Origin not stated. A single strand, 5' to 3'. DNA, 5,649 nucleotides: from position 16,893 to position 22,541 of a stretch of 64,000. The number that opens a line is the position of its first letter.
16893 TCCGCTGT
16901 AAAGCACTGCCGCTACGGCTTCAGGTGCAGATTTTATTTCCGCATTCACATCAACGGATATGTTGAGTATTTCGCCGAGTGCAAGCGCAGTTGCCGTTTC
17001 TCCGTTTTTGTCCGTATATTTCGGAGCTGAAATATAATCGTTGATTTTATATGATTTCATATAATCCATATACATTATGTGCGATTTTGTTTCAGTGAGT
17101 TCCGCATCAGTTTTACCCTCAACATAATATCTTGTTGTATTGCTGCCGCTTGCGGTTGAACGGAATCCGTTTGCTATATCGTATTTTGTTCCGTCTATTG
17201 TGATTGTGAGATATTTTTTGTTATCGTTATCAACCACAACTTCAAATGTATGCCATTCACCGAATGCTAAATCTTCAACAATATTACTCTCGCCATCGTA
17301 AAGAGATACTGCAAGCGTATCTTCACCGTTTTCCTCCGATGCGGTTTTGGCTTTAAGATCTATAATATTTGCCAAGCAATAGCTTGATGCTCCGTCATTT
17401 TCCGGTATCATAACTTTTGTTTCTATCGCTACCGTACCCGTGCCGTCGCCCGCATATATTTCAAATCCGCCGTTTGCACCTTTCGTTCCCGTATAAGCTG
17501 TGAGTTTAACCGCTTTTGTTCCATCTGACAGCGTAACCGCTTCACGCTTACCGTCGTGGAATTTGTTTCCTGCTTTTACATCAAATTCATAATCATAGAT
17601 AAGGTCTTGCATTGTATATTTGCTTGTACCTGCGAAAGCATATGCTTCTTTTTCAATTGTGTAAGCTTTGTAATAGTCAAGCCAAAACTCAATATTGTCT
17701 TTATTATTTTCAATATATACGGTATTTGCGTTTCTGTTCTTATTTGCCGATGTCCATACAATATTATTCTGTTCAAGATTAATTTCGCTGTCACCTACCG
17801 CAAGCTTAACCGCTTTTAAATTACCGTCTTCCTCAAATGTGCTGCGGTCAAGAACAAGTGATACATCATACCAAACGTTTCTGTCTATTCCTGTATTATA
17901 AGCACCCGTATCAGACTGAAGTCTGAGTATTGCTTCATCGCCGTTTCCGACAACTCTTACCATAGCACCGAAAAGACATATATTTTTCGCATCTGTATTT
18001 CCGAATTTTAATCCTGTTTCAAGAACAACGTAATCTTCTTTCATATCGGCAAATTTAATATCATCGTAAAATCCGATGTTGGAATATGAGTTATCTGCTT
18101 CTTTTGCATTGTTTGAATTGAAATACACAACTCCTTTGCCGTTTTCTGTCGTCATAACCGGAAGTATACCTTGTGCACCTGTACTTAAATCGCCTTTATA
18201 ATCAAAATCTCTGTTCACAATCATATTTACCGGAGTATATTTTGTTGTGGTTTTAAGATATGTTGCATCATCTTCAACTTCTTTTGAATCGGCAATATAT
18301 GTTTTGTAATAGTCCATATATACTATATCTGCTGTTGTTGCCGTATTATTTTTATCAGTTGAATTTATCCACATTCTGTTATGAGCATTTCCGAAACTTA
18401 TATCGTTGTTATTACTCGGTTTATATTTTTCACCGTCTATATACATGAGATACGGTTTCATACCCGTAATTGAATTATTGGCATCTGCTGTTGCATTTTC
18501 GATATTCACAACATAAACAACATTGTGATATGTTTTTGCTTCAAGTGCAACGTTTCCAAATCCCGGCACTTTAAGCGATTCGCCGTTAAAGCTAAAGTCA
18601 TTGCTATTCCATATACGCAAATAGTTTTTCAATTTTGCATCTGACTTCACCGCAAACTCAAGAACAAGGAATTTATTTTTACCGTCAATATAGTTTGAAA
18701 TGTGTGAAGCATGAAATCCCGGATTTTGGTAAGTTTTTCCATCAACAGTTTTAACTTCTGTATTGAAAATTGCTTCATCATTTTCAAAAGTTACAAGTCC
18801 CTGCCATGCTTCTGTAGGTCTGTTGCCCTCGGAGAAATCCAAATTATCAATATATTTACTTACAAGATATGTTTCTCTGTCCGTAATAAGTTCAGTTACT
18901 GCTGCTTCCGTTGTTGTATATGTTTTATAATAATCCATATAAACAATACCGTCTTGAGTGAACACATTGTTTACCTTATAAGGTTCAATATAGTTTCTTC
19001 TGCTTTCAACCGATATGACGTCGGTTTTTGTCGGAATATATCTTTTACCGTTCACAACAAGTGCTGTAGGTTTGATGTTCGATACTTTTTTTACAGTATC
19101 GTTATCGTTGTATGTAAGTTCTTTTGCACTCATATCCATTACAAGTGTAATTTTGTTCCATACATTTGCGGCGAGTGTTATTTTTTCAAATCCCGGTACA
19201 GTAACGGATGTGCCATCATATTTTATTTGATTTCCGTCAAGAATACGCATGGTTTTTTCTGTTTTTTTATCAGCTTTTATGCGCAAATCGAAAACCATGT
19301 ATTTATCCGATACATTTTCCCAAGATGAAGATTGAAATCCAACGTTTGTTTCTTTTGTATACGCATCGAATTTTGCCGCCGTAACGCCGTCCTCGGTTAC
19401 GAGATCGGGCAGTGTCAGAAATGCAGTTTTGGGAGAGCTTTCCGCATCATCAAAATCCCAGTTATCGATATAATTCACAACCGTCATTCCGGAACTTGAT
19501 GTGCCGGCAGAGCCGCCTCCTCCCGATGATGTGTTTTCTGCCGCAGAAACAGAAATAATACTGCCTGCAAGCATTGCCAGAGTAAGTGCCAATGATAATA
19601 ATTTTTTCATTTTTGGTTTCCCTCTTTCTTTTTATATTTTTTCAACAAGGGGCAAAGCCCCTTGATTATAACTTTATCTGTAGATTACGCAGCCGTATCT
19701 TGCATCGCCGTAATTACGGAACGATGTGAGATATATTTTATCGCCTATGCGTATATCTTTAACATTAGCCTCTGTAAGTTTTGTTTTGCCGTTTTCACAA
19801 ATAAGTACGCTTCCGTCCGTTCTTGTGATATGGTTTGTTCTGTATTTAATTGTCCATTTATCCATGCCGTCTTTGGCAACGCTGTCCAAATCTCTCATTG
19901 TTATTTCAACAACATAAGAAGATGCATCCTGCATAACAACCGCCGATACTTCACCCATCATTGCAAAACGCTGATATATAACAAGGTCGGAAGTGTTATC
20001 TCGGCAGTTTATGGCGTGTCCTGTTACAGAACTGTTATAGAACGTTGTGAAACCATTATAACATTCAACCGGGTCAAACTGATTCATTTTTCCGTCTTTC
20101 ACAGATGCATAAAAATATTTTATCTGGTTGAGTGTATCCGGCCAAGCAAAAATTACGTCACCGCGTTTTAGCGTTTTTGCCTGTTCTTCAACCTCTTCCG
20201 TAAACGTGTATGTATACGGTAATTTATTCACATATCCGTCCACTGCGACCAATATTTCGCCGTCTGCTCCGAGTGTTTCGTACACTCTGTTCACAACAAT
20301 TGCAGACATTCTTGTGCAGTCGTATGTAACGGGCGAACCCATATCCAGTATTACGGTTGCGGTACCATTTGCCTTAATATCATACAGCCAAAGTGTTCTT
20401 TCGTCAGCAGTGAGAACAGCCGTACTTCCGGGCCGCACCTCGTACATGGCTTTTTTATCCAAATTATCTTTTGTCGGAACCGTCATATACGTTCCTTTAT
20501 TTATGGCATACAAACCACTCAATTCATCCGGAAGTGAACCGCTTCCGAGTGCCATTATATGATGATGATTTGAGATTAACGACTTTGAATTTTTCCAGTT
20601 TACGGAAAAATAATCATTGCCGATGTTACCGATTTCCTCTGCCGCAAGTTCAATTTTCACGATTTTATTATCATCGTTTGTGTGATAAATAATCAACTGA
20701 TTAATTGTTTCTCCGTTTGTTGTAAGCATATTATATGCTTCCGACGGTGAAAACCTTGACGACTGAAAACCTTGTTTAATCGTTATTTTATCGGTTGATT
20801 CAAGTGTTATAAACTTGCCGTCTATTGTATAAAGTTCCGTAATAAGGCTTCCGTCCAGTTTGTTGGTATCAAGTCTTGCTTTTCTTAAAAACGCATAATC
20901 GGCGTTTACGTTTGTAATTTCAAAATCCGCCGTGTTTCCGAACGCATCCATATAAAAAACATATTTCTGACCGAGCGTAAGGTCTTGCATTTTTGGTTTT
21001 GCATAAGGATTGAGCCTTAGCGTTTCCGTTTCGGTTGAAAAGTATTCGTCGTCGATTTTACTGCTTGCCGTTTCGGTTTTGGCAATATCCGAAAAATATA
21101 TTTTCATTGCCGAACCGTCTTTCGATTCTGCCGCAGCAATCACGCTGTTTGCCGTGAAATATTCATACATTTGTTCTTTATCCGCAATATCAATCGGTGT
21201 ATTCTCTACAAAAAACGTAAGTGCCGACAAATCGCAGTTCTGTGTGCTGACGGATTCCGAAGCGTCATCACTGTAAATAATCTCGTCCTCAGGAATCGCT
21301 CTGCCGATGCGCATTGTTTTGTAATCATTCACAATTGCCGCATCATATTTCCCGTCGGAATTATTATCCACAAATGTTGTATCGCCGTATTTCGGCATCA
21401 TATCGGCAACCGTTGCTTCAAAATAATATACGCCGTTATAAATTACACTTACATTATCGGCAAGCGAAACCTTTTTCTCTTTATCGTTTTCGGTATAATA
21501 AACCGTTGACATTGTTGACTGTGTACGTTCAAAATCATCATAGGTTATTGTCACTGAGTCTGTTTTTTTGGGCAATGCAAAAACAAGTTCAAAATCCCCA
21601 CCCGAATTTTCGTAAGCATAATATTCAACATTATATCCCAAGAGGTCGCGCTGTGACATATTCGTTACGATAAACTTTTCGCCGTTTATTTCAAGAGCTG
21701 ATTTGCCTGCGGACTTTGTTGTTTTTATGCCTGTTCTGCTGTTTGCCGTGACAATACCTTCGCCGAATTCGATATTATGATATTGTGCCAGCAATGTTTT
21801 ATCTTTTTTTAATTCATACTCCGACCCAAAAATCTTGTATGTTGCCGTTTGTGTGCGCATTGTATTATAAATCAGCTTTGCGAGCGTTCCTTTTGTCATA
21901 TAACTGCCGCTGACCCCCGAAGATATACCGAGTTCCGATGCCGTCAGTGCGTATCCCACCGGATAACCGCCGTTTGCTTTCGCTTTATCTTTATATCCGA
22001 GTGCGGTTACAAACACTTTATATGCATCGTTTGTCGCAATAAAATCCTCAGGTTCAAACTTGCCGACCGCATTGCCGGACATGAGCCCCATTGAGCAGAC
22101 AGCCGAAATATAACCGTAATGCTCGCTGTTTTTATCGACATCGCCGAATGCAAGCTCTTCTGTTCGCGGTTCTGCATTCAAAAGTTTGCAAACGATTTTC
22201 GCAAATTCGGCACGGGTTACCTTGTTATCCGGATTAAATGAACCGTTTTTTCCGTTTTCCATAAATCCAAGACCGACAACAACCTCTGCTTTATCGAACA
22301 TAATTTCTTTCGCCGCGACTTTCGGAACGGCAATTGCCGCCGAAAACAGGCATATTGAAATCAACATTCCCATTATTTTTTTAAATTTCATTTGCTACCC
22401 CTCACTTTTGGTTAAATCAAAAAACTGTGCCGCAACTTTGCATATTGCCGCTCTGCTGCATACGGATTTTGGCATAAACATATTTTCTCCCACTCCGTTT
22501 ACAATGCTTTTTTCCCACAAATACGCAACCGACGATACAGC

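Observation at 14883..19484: A ~190-aa jelly-roll-like repeat (YIDNWDF ... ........) occurs about ten times, and one 962-aa protein is made almost only of it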

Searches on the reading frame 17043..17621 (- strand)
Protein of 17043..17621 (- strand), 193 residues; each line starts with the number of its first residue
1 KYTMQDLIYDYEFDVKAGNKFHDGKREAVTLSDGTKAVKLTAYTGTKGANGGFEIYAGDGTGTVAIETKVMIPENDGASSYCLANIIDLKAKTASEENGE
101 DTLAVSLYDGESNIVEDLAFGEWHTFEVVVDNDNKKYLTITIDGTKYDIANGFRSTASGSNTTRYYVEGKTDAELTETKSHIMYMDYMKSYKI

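Call 53: search_protein_families(library=pfam, proteins=[window:17043-17621:-], max_evalue=10)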
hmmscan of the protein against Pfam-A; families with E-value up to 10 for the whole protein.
window:17043-17621:- (193 aa): 1 family
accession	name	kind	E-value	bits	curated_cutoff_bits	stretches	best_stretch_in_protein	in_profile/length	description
PF13785.11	DUF4178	-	0.11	13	25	1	99-175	25-100/136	Domain of unknown function (DUF4178)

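Call 58: predict_structure(alignment_id=A4)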
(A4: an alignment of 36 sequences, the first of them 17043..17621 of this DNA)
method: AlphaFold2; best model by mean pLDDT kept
length: 193 residues; sequences in the alignment: 36
mean_pLDDT: 86.9   pTM: 0.86
mean pLDDT of the five models: 86.9, 85.7, 85.5, 83.8, 81.2
residues with pLDDT >= 90: 103; 70-90: 75; 50-70: 13; < 50: 2
segments of 3 or more residues with pLDDT < 50: none
pLDDT, mean of each block of 10 residues (from residue 1): 82 85 92 96 92 82 92 92 86 83 86 84 94 87 91 56 84 91 94 91
secondary structure, 60 per line:
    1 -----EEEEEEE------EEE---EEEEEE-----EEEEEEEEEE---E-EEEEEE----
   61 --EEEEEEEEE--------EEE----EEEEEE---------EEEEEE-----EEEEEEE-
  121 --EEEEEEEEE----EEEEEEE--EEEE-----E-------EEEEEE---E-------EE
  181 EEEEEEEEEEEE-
elements in order: E6-12 E19-21 E25-30 E36-45 E51-56 E63-71 E80-82 E87-92 E102-107 E113-119 E123-131 E136-142 E145-148 E162-167 E179-192

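Call 61: fold_search(model_id=the predicted structure, library=pdb)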
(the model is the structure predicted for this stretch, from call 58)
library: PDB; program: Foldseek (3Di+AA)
matches with E <= 10: 1321; with E <= 0.001: 236
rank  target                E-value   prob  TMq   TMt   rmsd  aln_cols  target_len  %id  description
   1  2sba_A                1.6e-06  1.00  0.48  0.42   7.7       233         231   10  SOYBEAN AGGLUTININ COMPLEXED WITH 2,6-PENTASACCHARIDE (released 1998-12-09)
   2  2w68_B                2.1e-06  1.00  0.57  0.57   6.5       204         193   14  ENHANCING THE RECEPTOR AFFINITY OF THE SIALIC ACID-BINDING DOMAIN OF VIBRIO CHOLERAE SIALIDASE THROUGH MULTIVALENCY (released 2008-12-30)
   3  1g9f_A                2.1e-06  1.00  0.50  0.43   6.8       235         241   10  CRYSTAL STRUCTURE OF THE SOYBEAN AGGLUTININ IN A COMPLEX WITH A BIANTENNARY BLOOD GROUP ANTIGEN ANALOG (released 2001-06-13)
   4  1sbf_A                2.6e-06  1.00  0.49  0.42   7.6       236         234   10  SOYBEAN AGGLUTININ (released 1998-04-22)
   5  9c4i_A                2.6e-06  1.00  0.48  0.41   7.5       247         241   10  Centrolobium microchaete seed lectin (CML) complexed with Man1-3Man-OMe (released 2024-06-26)
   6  2gn3_A                2.7e-06  1.00  0.47  0.42   7.4       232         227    9  Metal-free (apo-PAL) in complex with alpha-D-Met-Man (released 2006-07-25)
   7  2w68_C                3.4e-06  1.00  0.54  0.53   6.9       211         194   16  ENHANCING THE RECEPTOR AFFINITY OF THE SIALIC ACID-BINDING DOMAIN OF VIBRIO CHOLERAE SIALIDASE THROUGH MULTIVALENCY (released 2008-12-30)
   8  1sbd_A                3.4e-06  1.00  0.52  0.45   6.8       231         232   10  SOYBEAN AGGLUTININ COMPLEXED WITH 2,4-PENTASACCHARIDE (released 1998-04-22)
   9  4d69_J                3.7e-06  1.00  0.49  0.43   7.2       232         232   10  SOYBEAN AGGLUTININ FROM GLYCINE MAX IN COMPLEX WITH THE ANTIGEN Tn (released 2014-11-19)
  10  4d69_B                3.9e-06  1.00  0.52  0.45   6.7       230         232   11  SOYBEAN AGGLUTININ FROM GLYCINE MAX IN COMPLEX WITH THE ANTIGEN Tn (released 2014-11-19)
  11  5kxb_A                3.9e-06  1.00  0.50  0.43   7.2       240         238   10  Wisteria floribunda lectin in complex with GalNAc (released 2016-09-14)
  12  3usu_B                4.3e-06  1.00  0.47  0.40   7.3       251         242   11  Crystal structure of Butea monosperma seed lectin (released 2012-01-04)
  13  2gnm_B                4.6e-06  1.00  0.45  0.39   7.7       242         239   10  P. angolensis lectin (PAL) treated with EDTA for 39 hours (released 2006-07-25)
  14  3zvx_B                4.8e-06  1.00  0.53  0.45   6.8       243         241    8  STRUCTURE OF THE LECTIN FROM PLATYPODIUM ELEGANS IN COMPLEX WITH A TRIMANNOSIDE (released 2012-01-11)
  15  4d69_G                4.8e-06  1.00  0.48  0.42   7.5       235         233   10  SOYBEAN AGGLUTININ FROM GLYCINE MAX IN COMPLEX WITH THE ANTIGEN Tn (released 2014-11-19)
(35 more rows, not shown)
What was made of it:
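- Closest known: Beta-jelly-roll polysaccharide lyases PL14. Different: A4 prefers lectins (call 61).
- The divergent copy A4 matches lectins and CBM40 best (call 61).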

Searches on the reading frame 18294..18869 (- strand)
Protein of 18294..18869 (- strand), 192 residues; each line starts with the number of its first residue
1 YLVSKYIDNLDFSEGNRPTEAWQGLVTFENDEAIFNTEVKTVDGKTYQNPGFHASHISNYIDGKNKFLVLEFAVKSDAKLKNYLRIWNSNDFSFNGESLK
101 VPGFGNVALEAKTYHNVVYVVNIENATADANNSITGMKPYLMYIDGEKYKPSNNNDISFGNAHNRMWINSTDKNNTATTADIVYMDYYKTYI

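Call 53: search_protein_families(library=pfam, proteins=[window:18294-18869:-], max_evalue=10)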
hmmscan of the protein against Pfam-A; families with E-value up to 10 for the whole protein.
window:18294-18869:- (192 aa): 1 family
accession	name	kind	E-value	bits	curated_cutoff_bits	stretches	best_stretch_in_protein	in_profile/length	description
PF20049.4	DUF6451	-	0.054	13.9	28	1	34-42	22-30/33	Domain of unknown function (DUF6451)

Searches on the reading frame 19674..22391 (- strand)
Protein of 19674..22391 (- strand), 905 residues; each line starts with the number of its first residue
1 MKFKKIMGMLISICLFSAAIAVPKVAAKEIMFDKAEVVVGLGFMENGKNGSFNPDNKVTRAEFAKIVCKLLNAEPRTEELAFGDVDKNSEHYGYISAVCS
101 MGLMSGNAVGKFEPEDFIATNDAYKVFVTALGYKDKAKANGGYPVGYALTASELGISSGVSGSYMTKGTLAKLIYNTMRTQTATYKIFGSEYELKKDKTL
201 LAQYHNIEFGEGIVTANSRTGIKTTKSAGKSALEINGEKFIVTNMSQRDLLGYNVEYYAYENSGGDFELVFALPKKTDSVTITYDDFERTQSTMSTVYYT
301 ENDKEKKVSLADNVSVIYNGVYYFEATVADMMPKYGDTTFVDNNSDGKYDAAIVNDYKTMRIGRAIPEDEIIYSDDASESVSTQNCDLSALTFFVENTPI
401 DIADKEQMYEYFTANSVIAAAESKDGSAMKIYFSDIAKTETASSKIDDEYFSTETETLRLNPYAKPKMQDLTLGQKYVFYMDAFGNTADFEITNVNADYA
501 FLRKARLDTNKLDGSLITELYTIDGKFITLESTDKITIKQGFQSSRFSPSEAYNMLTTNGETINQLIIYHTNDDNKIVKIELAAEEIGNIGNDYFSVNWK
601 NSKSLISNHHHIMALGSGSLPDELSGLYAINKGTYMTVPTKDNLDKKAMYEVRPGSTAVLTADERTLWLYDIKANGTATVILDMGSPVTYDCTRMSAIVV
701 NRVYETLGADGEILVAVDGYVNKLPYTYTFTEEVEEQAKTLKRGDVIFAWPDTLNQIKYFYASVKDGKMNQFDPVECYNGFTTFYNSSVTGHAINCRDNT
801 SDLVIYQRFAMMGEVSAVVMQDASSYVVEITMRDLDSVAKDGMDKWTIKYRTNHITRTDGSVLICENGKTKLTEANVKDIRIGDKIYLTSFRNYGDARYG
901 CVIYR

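Call 12: search_protein_families(library=pfam, proteins=[window:19674-22391:-], max_evalue=0.001)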
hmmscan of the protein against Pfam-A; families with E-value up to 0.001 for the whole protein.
window:19674-22391:- (905 aa): 1 family
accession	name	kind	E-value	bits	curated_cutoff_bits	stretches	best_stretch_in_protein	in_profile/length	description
PF00395.25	SLH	-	2.8e-10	40.4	20.8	1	38-64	18-44/44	S-layer homology domain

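Call 70: search_solved_structures(query=window:19674-22391:-, max_evalue=0.01)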
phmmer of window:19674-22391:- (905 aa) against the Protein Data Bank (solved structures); distinct sequences matched with E-value up to 0.01: 3.
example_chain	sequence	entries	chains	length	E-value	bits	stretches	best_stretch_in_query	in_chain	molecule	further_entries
3pyw_A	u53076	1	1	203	0.00015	23.7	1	23-192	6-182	S-layer protein sap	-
6bt4_A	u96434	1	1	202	0.00028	22.8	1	23-172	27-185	S-layer protein sap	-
6cwc_A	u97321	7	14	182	0.0018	20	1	56-158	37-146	Surface (S-) layer glycoprotein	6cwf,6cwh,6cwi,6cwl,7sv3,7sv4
